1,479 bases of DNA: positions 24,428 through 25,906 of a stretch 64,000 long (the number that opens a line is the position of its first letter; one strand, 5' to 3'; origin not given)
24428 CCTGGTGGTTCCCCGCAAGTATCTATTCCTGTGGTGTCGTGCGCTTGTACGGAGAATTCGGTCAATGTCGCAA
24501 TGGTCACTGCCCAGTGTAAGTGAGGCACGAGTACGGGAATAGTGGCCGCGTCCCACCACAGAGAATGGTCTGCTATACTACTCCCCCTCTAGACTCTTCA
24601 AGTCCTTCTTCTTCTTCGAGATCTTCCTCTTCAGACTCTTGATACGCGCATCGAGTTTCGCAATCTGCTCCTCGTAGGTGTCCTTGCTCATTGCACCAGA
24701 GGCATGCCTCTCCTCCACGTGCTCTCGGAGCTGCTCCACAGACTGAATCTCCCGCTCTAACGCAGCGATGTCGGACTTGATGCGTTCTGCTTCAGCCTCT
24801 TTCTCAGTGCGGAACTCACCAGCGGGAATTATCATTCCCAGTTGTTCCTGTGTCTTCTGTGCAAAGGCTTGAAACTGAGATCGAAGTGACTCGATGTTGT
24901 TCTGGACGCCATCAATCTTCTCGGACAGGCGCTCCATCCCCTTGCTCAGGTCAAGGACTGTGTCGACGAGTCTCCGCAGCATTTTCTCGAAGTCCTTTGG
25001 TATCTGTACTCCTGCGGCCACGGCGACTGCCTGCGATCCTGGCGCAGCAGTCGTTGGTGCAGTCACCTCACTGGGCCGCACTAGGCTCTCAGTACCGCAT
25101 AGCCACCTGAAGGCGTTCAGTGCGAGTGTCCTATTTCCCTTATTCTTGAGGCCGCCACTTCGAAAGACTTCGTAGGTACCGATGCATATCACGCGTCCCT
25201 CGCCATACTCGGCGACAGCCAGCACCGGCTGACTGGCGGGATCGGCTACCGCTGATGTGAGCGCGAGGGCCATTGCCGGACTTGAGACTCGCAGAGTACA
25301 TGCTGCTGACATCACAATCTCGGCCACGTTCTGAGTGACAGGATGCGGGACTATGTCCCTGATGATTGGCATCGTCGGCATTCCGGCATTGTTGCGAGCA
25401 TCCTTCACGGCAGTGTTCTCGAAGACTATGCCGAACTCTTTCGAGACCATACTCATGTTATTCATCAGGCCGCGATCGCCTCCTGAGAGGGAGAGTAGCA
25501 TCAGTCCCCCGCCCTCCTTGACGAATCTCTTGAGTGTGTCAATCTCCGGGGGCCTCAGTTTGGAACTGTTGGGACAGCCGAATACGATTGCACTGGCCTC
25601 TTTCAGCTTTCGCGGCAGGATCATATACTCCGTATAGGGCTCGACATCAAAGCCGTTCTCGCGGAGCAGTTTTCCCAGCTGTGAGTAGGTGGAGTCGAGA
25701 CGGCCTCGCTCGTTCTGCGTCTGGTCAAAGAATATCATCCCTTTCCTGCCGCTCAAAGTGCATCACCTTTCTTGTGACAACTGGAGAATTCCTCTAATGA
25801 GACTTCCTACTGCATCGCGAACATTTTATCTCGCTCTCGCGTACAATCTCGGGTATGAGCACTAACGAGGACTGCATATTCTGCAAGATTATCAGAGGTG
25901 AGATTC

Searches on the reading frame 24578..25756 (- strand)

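Call 70: search_protein_families(library=pfam, proteins=[window:24578-25756:-], max_evalue=1)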
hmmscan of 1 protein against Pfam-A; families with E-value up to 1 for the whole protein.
window:24578-25756:- (392 aa): 82 families (the best 25 are shown)
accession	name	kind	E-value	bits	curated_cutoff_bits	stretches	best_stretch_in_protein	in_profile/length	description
PF23355.1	IFT52_GIFT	-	1.1e-17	64.4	27.2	2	8-117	2-108/246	IFT52 GIFT domain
PF14258.12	DUF4350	-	3e-10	41.1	30.4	1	24-214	9-179/181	Domain of unknown function (DUF4350)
PF25764.1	KIF21A_4th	-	0.00044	20.4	33.1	1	315-390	15-88/183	KIF21A-like domain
PF06283.17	ThuA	-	0.00052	20.8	33.4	1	16-193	12-185/209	Trehalose utilisation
PF13476.12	AAA_23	-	0.0012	20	27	1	278-387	115-201/201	AAA domain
PF23991.1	DUF7310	-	0.002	19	40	0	331-379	6-60/83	Coiled-coil region of unknown function (DUF7310)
PF13863.11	DUF4200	-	0.0063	17.3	29.7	1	320-389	37-106/119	Domain of unknown function (DUF4200)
PF10392.15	COG5_N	-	0.011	16.3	31.2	1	319-390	31-106/132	Conserved oligomeric Golgi complex subunit 5, N-terminal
PF11559.13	ADIP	-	0.011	16.2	34.3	1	314-389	52-127/151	Afadin- and alpha -actinin-Binding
PF12795.12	MscS_porin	-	0.011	15.8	34.4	1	271-384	98-212/238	Mechanosensitive ion channel porin domain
PF05377.16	FlaC_arch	-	0.015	16.2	27.8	0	360-390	4-34/55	Flagella accessory protein C (FlaC)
PF24157.1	DUF7408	-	0.015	15.8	27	1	56-195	40-155/174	Domain of unknown function (DUF7408)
PF20229.3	ChrB_N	-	0.015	15.6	23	1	256-370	29-143/159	Protein ChrB, N-terminal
PF06160.17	EzrA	-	0.019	13.7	39.6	1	272-390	154-272/557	Septation ring formation regulator, EzrA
PF00312.27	Ribosomal_S15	-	0.024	15.2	31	1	361-388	18-45/81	Ribosomal protein S15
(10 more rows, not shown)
